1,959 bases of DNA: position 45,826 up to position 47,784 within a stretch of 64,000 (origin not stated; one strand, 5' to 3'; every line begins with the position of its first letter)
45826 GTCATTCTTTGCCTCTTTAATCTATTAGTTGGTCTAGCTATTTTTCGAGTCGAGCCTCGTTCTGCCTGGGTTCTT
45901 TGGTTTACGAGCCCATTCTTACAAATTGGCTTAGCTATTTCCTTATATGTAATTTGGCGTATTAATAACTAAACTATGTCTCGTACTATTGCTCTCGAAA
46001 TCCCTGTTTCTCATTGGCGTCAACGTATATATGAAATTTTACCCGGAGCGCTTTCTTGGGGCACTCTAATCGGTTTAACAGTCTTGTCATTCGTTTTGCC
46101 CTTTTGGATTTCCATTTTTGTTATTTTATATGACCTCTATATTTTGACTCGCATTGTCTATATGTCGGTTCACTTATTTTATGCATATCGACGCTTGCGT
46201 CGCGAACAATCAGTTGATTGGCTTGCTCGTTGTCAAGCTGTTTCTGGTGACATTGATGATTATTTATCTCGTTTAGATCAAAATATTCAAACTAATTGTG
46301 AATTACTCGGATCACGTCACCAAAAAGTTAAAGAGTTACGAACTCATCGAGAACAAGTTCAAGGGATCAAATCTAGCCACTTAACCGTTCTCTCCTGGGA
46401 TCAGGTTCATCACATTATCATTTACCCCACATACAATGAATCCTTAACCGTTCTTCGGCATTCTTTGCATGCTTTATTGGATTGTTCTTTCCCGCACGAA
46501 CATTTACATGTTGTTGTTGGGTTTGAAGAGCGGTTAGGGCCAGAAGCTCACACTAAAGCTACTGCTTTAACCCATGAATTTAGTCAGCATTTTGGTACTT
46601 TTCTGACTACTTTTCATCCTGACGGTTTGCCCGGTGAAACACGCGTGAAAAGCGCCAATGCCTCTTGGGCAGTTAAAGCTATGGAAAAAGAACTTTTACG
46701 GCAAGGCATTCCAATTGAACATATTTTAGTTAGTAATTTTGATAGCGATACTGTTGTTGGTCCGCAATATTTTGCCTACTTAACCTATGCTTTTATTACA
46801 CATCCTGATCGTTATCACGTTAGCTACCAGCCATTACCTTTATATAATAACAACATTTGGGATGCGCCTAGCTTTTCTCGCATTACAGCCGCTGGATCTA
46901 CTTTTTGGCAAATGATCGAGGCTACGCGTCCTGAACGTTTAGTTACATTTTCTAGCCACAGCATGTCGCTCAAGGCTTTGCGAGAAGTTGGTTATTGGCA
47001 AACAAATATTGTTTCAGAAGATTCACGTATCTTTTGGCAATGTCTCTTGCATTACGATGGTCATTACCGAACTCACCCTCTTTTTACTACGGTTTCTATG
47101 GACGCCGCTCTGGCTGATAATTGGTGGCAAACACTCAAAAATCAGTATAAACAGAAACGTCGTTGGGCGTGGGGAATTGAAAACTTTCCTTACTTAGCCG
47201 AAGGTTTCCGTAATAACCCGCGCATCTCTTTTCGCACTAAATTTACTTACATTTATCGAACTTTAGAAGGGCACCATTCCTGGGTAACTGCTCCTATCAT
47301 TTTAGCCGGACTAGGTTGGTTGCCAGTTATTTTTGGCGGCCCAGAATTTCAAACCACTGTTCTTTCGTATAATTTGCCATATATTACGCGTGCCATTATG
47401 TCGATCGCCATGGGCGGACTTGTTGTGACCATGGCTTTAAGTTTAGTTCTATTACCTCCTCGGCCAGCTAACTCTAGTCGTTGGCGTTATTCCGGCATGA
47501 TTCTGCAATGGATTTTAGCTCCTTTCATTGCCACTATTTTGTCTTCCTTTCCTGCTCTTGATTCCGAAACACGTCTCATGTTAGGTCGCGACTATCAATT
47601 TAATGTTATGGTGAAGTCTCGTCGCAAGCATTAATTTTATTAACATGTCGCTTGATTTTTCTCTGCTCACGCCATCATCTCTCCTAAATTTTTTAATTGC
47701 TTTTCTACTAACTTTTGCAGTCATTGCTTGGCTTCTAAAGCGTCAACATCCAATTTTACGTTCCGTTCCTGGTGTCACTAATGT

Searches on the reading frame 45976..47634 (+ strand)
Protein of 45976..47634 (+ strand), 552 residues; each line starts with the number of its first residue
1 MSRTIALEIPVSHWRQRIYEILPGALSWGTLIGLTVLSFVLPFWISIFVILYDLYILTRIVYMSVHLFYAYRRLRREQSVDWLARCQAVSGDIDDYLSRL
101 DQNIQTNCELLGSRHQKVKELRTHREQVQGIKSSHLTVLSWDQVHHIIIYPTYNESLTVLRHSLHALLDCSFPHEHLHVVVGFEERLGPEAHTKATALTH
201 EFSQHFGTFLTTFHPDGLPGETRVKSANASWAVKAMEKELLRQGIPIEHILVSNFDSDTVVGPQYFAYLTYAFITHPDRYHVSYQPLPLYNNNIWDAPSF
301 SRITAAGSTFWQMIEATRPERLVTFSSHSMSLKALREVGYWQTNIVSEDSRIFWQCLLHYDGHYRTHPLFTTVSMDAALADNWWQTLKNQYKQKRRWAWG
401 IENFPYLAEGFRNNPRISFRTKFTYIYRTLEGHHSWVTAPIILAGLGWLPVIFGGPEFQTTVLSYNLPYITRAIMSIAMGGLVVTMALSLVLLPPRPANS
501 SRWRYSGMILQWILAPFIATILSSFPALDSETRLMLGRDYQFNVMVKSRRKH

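Call 79: search_protein_families(library=pfam, proteins=[window:45976-47634:+], max_evalue=0.00001)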
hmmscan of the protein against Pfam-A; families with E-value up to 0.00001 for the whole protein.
window:45976-47634:+ (552 aa): 1 family
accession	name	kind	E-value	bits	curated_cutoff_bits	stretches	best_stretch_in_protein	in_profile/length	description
PF13632.12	Glyco_trans_2_3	-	5.2e-08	33.4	27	1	256-469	6-153/198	Glycosyl transferase family group 2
